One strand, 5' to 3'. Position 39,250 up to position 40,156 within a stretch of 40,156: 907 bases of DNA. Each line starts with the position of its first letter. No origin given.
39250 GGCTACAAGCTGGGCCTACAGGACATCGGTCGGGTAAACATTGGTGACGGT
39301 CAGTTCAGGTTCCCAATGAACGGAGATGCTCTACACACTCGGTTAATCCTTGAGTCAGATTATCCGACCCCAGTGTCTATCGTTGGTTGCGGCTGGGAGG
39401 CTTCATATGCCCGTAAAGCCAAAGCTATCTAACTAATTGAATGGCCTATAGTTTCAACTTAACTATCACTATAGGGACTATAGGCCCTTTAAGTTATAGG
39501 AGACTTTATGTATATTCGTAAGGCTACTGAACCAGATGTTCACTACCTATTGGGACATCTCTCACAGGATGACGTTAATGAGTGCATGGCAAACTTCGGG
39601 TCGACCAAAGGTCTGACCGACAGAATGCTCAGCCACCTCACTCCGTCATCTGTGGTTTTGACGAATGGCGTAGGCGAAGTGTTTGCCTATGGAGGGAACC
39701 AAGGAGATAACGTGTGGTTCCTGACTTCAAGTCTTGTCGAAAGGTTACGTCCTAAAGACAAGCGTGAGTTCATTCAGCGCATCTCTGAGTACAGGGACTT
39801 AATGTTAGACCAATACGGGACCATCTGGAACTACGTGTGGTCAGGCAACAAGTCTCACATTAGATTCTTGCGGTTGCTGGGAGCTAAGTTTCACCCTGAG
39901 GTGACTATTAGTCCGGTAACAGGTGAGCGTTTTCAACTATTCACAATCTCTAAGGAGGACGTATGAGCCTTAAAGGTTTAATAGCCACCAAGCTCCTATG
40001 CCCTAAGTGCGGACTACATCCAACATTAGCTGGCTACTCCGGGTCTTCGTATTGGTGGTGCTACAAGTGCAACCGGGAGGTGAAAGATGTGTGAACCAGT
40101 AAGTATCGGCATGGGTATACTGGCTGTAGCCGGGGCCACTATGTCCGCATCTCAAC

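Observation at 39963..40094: Zinc-ribbon mini-protein between gp13 and gp14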

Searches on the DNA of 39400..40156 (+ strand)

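Call 3: search_dna_similar(query=window:39400-40156:+, collection=phages, mode=near, max_rows=40)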
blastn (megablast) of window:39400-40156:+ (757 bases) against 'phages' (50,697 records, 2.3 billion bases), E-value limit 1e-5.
Records with a match: 222; places in all: 224; records where one place covers at least 80% of the query: 51.
Best place of each record, by identity: 95-99% 18; 90-95% 3; 80-90% 143; 60-80% 58.
By first word of the organism name: Escherichia 92; Salmonella 59; Enterobacter 17; Kayfunavirus 17; Citrobacter 10; Cronobacter 5; Shigella 5; Klebsiella 5; Bacteriophage 2; Enterobacteria 1; and 9 more.
By host as written in the record: Escherichia coli 49; Salmonella enterica subsp. enterica serovar Typhi 28; - 26; Salmonella enterica subsp. enterica serovar Typhi strain BRD948 10; Enterobacter cloacae 6; Citrobacter freundii CF3 5; Salmonella enterica subsp. enterica serovar Paratyphi C 5; Klebsiella pneumoniae 4; and 58 more.
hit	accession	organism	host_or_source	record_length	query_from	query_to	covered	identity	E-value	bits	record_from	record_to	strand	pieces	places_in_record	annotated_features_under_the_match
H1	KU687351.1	Citrobacter phage SH5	Citrobacter freundii CF3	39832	1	757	100%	98.5%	0e+0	1338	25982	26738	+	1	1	internal virion protein A | internal virion protein B | tail tubular protein B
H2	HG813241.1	Cronobacter phage Dev2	Cronobacter turicensis DNV1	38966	1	757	100%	97.8%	0e+0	1304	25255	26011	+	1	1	gp13: Phage protein inside capsid A | gp14: Phage protein inside capsid B | gp12: Phage tail fiber protein / T7-like tail tubular protein B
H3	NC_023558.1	Cronobacter phage Dev2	Cronobacter turicensis DNV1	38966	1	757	100%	97.8%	0e+0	1304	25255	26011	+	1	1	gp13: internal virion protein | gp14: internal virion protein | gp12: tail protein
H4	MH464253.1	Shigella phage SFPH2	Shigella flexneri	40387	1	757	84%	98.9%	0e+0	1137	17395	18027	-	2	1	internal virion protein A | internal virion protein B | tail tubular protein B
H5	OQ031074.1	Shigella phage SFP21A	Shigella flexneri KCTC 22192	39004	1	757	84%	98.9%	0e+0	1137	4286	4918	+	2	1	internal virion protein A | internal virion protein B | tail tubular protein B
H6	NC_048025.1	Shigella phage SFPH2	Shigella flexneri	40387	1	757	84%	98.9%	0e+0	1137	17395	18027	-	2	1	internal virion protein (x2) | tail protein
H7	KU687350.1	Citrobacter phage SH4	Citrobacter freundii CF3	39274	1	757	84%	97.2%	0e+0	1076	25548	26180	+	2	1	internal virion protein A | internal virion protein B | tail tubular protein B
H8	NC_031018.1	Citrobacter phage SH4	Citrobacter freundii CF3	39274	1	757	84%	97.2%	0e+0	1076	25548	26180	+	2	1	internal virion protein (x2) | tail protein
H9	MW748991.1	Enterobacter phage IME278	Enterobacter hormaechei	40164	1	757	84%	96.9%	0e+0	1065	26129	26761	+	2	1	protein inside capsid A | protein inside capsid B | tail tubular protein B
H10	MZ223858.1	Enterobacter phage EV136_1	Enterobacter sp.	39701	1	757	84%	96.9%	0e+0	1065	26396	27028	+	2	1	internal virion protein A | internal virion protein B | tail tubular protein B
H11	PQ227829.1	Enterobacter phage EcL30g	Enterobacter cloacae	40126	1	757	84%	96.7%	0e+0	1059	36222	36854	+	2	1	record has no annotation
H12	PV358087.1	Enterobacter phage ENT2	Enterobacter hormaechei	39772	1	757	84%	95.9%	0e+0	1037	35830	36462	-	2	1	record has no annotation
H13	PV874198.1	Enterobacter phage BHUENT8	Enterobacter cloacae complex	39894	1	757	84%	96.1%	0e+0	1037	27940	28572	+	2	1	record has no annotation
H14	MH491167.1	Cronobacter phage GW1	Cronobacter turicensis cro1541A1-1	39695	1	757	84%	95.1%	0e+0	1004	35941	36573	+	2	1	internal virion protein A | internal virion protein B | tail fiber protein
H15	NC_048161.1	Cronobacter phage GW1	Cronobacter turicensis cro1541A1-1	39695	1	757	84%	95.1%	0e+0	1004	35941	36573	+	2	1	internal virion protein (x2) | tail protein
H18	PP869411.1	Enterobacter phage vB_EclP_26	Enterobacter cloacae 26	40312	16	744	96%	81.2%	3e-162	577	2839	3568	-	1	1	internal (core) protein | hypothetical protein | internal protein | tail tubular protein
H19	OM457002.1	Enterobacter phage EP1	sewage water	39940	1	566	75%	97.3%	0e+0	963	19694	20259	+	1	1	DUF2833 domain-containing protein | tail tubular protein B | internal virion protein B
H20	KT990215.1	Escherichia phage GA2A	Escherichia coli O:45 strain C1328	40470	1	566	75%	95.6%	0e+0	905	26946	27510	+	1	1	internal (core) protein (x2) | tail tubular protein B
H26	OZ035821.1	Kayfunavirus PDP21P1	-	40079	29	757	81%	86.5%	1e-166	671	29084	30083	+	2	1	record has no annotation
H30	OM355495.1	Escherichia phage ZH4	Escherichia coli GXEC-H4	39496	29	755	80%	85.8%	8e-153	644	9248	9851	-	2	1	protein inside capsid A | protein inside capsid B | tail fiber protein / tail tubular protein B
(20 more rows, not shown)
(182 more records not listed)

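Call 6: get_annotated_region(hit=H1, flank=1500)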
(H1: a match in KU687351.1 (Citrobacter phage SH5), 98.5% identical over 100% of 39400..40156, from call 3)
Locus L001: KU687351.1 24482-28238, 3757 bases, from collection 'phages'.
description: Citrobacter phage SH5, complete genome.
organism: Citrobacter phage SH5 (NCBI taxid 1805468)
taxonomy: Viruses; Duplodnaviria; Heunggongvirae; Uroviricota; Caudoviricetes; Autographiviridae; Studiervirinae; Kayfunavirus; Kayfunavirus SH4
host: Citrobacter freundii CF3; source: -; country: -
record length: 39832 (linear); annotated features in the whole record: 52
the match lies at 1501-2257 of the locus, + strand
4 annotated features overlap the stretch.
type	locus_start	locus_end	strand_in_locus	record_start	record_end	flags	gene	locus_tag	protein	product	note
CDS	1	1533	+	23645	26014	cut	-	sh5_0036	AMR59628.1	tail tubular protein B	gp36; No experimental evidence; Tail tube protein B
CDS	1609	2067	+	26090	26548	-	-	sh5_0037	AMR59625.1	internal virion protein A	gp37; No experimental evidence; Internal virion protein A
CDS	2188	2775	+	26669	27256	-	-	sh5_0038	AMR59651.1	internal virion protein B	gp38; No experimental evidence; Internal virion protein B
CDS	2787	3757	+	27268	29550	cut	-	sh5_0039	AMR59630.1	internal virion protein C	gp39; No experimental evidence; Internal virion protein C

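Call 7: get_annotated_region(hit=H2, flank=1500)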
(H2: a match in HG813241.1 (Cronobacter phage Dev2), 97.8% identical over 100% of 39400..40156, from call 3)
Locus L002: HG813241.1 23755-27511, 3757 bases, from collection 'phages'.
description: Cronobacter phage Dev2 complete genome.
organism: Cronobacter phage Dev2 (NCBI taxid 1410331)
taxonomy: Viruses; Duplodnaviria; Heunggongvirae; Uroviricota; Caudoviricetes; Autographiviridae; Studiervirinae; Kayfunavirus; Kayfunavirus Dev2
host: Cronobacter turicensis DNV1; source: -; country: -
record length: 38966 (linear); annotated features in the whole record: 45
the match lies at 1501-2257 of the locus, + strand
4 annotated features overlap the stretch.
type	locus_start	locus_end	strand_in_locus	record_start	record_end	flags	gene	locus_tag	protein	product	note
CDS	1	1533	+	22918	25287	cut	gp12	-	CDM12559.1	Phage tail fiber protein / T7-like tail tubular protein B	-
CDS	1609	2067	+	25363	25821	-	gp13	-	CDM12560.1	Phage protein inside capsid A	-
CDS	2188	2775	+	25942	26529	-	gp14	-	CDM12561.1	Phage protein inside capsid B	-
CDS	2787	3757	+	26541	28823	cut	gp15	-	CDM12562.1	Phage protein inside capsid C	-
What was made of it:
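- The ORF is unannotated in SH5 and Dev2 (calls 6, 7).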

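Call 8: get_annotated_region(hit=H4, flank=1500)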
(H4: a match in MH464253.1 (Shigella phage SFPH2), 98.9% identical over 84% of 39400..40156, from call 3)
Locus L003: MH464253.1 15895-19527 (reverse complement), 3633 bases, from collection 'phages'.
description: Shigella phage SFPH2, complete genome.
organism: Shigella phage SFPH2 (NCBI taxid 2269380)
taxonomy: Viruses; Duplodnaviria; Heunggongvirae; Uroviricota; Caudoviricetes; Autographiviridae; Studiervirinae; Kayfunavirus; Kayfunavirus SFPH2
host: Shigella flexneri; source: sewage; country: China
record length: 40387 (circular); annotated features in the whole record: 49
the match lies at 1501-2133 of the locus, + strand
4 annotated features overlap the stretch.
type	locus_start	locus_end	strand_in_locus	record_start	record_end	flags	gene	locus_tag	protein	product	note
CDS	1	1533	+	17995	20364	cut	-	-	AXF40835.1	tail tubular protein B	Phage tail fiber protein / T7-like tail tubular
CDS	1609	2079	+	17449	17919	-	-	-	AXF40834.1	internal virion protein A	Internal virion protein A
CDS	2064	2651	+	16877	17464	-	-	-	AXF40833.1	internal virion protein B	Internal virion protein B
CDS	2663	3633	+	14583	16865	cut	-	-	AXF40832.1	internal virion protein C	Internal virion protein C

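Call 9: get_annotated_region(hit=H18, flank=1500)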
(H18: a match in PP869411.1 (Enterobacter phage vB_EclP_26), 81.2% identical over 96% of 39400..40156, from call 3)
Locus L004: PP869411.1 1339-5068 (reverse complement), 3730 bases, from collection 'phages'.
description: Enterobacter phage vB_EclP_26, complete genome.
organism: Enterobacter phage vB_EclP_26 (NCBI taxid 3161160)
taxonomy: Viruses; Duplodnaviria; Heunggongvirae; Uroviricota; Caudoviricetes
host: Enterobacter cloacae 26; source: -; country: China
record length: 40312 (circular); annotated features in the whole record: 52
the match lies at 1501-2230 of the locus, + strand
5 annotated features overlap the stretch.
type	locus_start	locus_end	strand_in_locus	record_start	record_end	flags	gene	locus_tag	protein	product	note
CDS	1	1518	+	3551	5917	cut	-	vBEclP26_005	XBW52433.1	tail tubular protein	-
CDS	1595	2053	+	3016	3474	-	-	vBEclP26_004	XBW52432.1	internal (core) protein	-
CDS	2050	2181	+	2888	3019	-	-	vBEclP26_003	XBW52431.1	hypothetical protein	-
CDS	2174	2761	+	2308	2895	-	-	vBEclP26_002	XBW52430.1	internal protein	-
CDS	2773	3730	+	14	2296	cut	-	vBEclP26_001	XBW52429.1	internal protein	-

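Call 14: get_annotated_region(hit=H19, flank=1500)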
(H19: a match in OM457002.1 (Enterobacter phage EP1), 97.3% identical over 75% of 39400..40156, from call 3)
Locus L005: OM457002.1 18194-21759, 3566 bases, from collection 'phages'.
description: Enterobacter phage EP1, complete genome.
organism: Enterobacter phage EP1 (NCBI taxid 2918863)
taxonomy: Viruses; Duplodnaviria; Heunggongvirae; Uroviricota; Caudoviricetes; Autographiviridae; Studiervirinae; Kayfunavirus
host: -; source: sewage water; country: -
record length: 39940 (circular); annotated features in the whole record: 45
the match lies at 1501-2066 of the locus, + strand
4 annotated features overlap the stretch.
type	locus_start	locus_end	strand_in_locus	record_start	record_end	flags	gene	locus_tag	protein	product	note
CDS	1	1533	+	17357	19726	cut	-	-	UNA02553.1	tail tubular protein B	-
CDS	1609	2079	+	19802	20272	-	-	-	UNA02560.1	DUF2833 domain-containing protein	-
CDS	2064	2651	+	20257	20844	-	-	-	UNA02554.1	internal virion protein B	-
CDS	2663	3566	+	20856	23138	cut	-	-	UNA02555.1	internal virion protein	-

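Call 15: get_annotated_region(hit=H20, flank=1500)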
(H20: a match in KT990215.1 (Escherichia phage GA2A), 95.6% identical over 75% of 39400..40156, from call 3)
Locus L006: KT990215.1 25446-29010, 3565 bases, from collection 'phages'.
description: Escherichia phage GA2A, complete genome.
organism: Escherichia phage GA2A (NCBI taxid 1755695)
taxonomy: Viruses; Duplodnaviria; Heunggongvirae; Uroviricota; Caudoviricetes; Autographiviridae; Studiervirinae; Kayfunavirus; Kayfunavirus GA2A
host: Escherichia coli O:45 strain C1328; source: Speed River; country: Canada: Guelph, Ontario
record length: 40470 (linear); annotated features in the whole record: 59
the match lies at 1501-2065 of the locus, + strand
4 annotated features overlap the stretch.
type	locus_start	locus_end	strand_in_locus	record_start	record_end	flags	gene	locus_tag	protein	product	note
CDS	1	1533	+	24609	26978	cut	-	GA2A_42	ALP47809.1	tail tubular protein B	-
CDS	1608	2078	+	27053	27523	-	-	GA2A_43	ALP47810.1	internal (core) protein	-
CDS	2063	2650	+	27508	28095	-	-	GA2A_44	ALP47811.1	internal (core) protein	-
CDS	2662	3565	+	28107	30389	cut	-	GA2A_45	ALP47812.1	internal (core) protein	-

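Call 16: get_annotated_region(hit=H26, flank=1500)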
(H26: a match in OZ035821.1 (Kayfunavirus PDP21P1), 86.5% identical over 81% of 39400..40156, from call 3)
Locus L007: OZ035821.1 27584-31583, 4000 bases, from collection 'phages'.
description: Kayfunavirus PDP21P1 genome assembly, chromosome: 1.
organism: Kayfunavirus PDP21P1 (NCBI taxid 3108129)
taxonomy: Viruses; Duplodnaviria; Heunggongvirae; Uroviricota; Caudoviricetes; Autographiviridae; Studiervirinae; Kayfunavirus
host: -; source: -; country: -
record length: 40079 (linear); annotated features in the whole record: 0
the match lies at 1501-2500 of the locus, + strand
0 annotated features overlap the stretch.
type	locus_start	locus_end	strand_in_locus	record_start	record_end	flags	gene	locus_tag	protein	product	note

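Call 51: get_annotated_region(hit=H7, flank=1500)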
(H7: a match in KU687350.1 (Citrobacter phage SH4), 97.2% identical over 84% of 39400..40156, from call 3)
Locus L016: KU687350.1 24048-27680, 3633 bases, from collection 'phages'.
description: Citrobacter phage SH4, complete genome.
organism: Citrobacter phage SH4 (NCBI taxid 1805467)
taxonomy: Viruses; Duplodnaviria; Heunggongvirae; Uroviricota; Caudoviricetes; Autographiviridae; Studiervirinae; Kayfunavirus; Kayfunavirus SH4
host: Citrobacter freundii CF3; source: -; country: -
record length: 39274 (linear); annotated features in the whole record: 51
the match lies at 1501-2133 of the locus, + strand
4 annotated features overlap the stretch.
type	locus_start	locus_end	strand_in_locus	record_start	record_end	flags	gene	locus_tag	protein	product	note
CDS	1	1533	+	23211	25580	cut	-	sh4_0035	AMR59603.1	tail tubular protein B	gp35; No experimental evidence; tail tube protein b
CDS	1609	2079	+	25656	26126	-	-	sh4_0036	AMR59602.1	internal virion protein A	gp36; No experimental evidence; internal virion protein a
CDS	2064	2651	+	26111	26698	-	-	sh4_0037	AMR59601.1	internal virion protein B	gp37; No experimental evidence; internal virion protein b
CDS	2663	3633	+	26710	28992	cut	-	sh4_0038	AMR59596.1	internal virion protein C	gp38; No experimental evidence; internal virion protein c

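Call 54: search_dna_similar(query=L001:1760-2490:+, collection=phages, mode=distant, max_rows=60, rows=spread)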
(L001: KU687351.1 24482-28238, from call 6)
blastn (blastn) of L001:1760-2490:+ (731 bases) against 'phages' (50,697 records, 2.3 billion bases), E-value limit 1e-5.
Records with a match: 286; places in all: 289; records where one place covers at least 80% of the query: 162.
Best place of each record, by identity: >=99% 1; 95-99% 15; 90-95% 8; 80-90% 192; 60-80% 70.
By first word of the organism name: Escherichia 105; Salmonella 69; Enterobacter 19; Kayfunavirus 17; Klebsiella 12; Citrobacter 10; Yersinia 10; Dickeya 8; Pseudomonas 7; Pectobacterium 6; and 13 more.
By host as written in the record: Escherichia coli 56; - 32; Salmonella enterica subsp. enterica serovar Typhi 28; Salmonella enterica subsp. enterica serovar Typhi strain BRD948 10; Klebsiella pneumoniae 8; Enterobacter cloacae 7; Dickeya solani DSM28711 6; Citrobacter freundii CF3 5; and 83 more.
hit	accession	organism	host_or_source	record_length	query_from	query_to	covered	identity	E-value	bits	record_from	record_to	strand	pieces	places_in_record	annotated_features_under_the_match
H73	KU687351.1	Citrobacter phage SH5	Citrobacter freundii CF3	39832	1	731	100%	100.0%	0e+0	1319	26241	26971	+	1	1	internal virion protein A | internal virion protein B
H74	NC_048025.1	Shigella phage SFPH2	Shigella flexneri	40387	1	731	83%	98.0%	2e-146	1048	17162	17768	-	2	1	internal virion protein (x2)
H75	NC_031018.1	Citrobacter phage SH4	Citrobacter freundii CF3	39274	1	731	84%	96.1%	9e-152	999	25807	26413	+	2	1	internal virion protein (x2)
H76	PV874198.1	Enterobacter phage BHUENT8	Enterobacter cloacae complex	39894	1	731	84%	95.3%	2e-146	977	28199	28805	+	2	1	record has no annotation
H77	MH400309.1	Escherichia phage Vec13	Escherichia coli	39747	3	730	83%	90.3%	1e-131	836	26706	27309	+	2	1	internal (core) protein (x2)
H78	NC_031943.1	Escherichia phage GA2A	Escherichia coli O:45 strain C1328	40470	1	730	84%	89.2%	7e-122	808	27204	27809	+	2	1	internal virion protein (x2)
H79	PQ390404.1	Bacteriophage ST1749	water, soil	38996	3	730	83%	87.5%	8e-108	759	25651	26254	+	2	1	internal virion protein (x2)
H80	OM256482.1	Providencia phage EPr2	Providencia rettgeri MRSN 845308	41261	3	731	84%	86.8%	2e-103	740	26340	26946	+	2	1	putative scaffold protein | putative internal virion protein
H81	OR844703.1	Escherichia phage ECO104 4-5-2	Escherichia coli O104:H4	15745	3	730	83%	87.5%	5e-104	753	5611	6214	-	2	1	record has no annotation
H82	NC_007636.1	Escherichia phage K1F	-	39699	3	730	83%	86.9%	2e-104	741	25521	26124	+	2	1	13: internal virion protein | 14: internal virion protein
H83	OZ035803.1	Kayfunavirus LI10P1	-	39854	3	730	83%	87.3%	7e-103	749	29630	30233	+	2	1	record has no annotation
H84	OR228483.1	Escherichia phage pO2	Escherichia coli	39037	3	730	83%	87.3%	3e-101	749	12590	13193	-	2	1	internal (core) protein (x2)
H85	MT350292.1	Enterococcus phage EFA-1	Enterococcus faecalis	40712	3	730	83%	87.1%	5e-104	744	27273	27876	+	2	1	internal virion protein | internal virion protein B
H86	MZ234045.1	Escherichia phage vB_EcoP-PM131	Escherichia coli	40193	3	730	83%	87.1%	3e-101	744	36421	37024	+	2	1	internal (core) protein (x2)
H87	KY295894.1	Escherichia phage vB_EcoP_F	Escherichia coli O18ac:K1:H7 ColV+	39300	3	730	83%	87.0%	3e-101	740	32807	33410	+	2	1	internal virion protein A | hypothetical protein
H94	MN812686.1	Dickeya phage Monomax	Pectobacterium polaris F171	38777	26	731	97%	74.2%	2e-123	448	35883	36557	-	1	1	record has no annotation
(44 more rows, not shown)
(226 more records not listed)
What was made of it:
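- Similar ~390-nt larger spans occur in pO91, CY1, U8 and ST21 (call 54).
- Tried and rejected: Dickeya phage Monomax seemed to align across the insert (call 54).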

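Call 55: get_annotated_region(hit=H94, flank=1200)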
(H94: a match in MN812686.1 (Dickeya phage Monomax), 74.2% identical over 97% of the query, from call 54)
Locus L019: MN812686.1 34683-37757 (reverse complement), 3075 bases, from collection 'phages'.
description: UNVERIFIED: Dickeya phage Monomax, partial genome.
organism: Dickeya phage Monomax (NCBI taxid 2686294)
taxonomy: Viruses; Duplodnaviria; Heunggongvirae; Uroviricota; Caudoviricetes; Autographiviridae; Studiervirinae; Kayfunavirus
host: Pectobacterium polaris F171; source: waste water; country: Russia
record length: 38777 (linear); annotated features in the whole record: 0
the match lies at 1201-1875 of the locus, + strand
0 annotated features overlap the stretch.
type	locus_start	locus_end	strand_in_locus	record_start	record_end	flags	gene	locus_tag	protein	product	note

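Call 82: search_dna_similar(query=L008:1700-2450:+, collection=phages, mode=near, max_rows=40)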
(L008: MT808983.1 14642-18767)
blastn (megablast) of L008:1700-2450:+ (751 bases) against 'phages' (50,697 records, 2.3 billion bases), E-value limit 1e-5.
Records with a match: 229; places in all: 231; records where one place covers at least 80% of the query: 2.
Best place of each record, by identity: >=99% 1; 95-99% 48; 90-95% 162; 80-90% 9; 60-80% 9.
By first word of the organism name: Escherichia 91; Salmonella 59; Enterobacter 18; Kayfunavirus 17; Citrobacter 12; Klebsiella 7; Shigella 7; Cronobacter 5; Bacteriophage 2; Hafnia 1; and 10 more.
By host as written in the record: Escherichia coli 49; Salmonella enterica subsp. enterica serovar Typhi 28; - 26; Salmonella enterica subsp. enterica serovar Typhi strain BRD948 10; Enterobacter cloacae 7; Klebsiella pneumoniae 6; Citrobacter freundii CF3 5; Salmonella enterica subsp. enterica serovar Paratyphi C 5; and 60 more.
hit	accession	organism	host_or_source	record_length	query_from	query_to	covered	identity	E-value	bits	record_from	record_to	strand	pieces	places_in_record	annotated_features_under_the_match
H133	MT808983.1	Escherichia phage TM1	Escherichia coli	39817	1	751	100%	100.0%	0e+0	1387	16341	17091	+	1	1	exonuclease | hypothetical protein (x2)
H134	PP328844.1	Escherichia phage 216Ecol046PP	Escherichia coli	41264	87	751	89%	95.2%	0e+0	1051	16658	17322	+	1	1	exonuclease | fusion protein | hypothetical protein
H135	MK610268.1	Hafnia phage vB_HpaA_yong1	Hafnia paralvei LY-23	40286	83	751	75%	95.8%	8e-143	910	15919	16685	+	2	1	exonuclease | hypothetical protein | HNS binding protein (x2)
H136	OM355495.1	Escherichia phage ZH4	Escherichia coli GXEC-H4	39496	86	751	75%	95.9%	4e-146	910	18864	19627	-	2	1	exonuclease | hypothetical protein (x2) | HNS binding protein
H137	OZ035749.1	Kayfunavirus PDP351P4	-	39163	81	751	75%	93.5%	4e-126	840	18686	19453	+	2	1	record has no annotation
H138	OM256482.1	Providencia phage EPr2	Providencia rettgeri MRSN 845308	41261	87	751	75%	94.3%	8e-138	859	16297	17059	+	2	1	putative 5'-3' exonuclease | hypothetical protein (x2) | putative fusion protein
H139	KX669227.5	Escherichia phage ZG49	Escherichia coli 49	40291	81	751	73%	95.6%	4e-141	882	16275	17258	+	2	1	hypothetical protein (x2) | exodeoxyribonuclease | fusion protein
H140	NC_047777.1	Escherichia phage ZG49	Escherichia coli 49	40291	81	751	73%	95.6%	4e-141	882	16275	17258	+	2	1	hypothetical protein (x2) | exonuclease | fusion protein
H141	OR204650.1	Escherichia phage pO91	Escherichia coli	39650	81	751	73%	96.3%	4e-141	892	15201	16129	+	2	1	HNH endonuclease motif protein | exonuclease | hypothetical protein (x2)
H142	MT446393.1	Escherichia virus TH16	Escherichia coli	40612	86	751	73%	96.0%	2e-139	886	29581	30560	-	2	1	record has no annotation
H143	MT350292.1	Enterococcus phage EFA-1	Enterococcus faecalis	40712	87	751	72%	96.0%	4e-141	884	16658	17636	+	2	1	hypothetical protein | xni: endonuclease | HNS binding protein (x2)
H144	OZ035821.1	Kayfunavirus PDP21P1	-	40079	83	751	72%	95.2%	5e-135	858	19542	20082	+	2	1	record has no annotation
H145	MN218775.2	Escherichia virus ECG4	Escherichia coli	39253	83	751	72%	95.9%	6e-134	873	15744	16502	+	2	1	exonuclease | hypothetical protein | HNS binding protein | protein suppressor of silencing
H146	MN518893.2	Escherichia virus LS3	Escherichia coli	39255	84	751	72%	96.1%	1e-135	876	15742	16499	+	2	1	exonuclease | hypothetical protein (x2) | protein suppressor of silencing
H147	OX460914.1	Kayfunavirus sp. EcoIv39_Milel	wastewater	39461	81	751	73%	94.5%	1e-131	838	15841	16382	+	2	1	record has no annotation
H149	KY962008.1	Escherichia phage ST31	Escherichia coli ST130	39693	87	751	72%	95.5%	5e-135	861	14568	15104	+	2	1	exonuclease | hypothetical protein (x2)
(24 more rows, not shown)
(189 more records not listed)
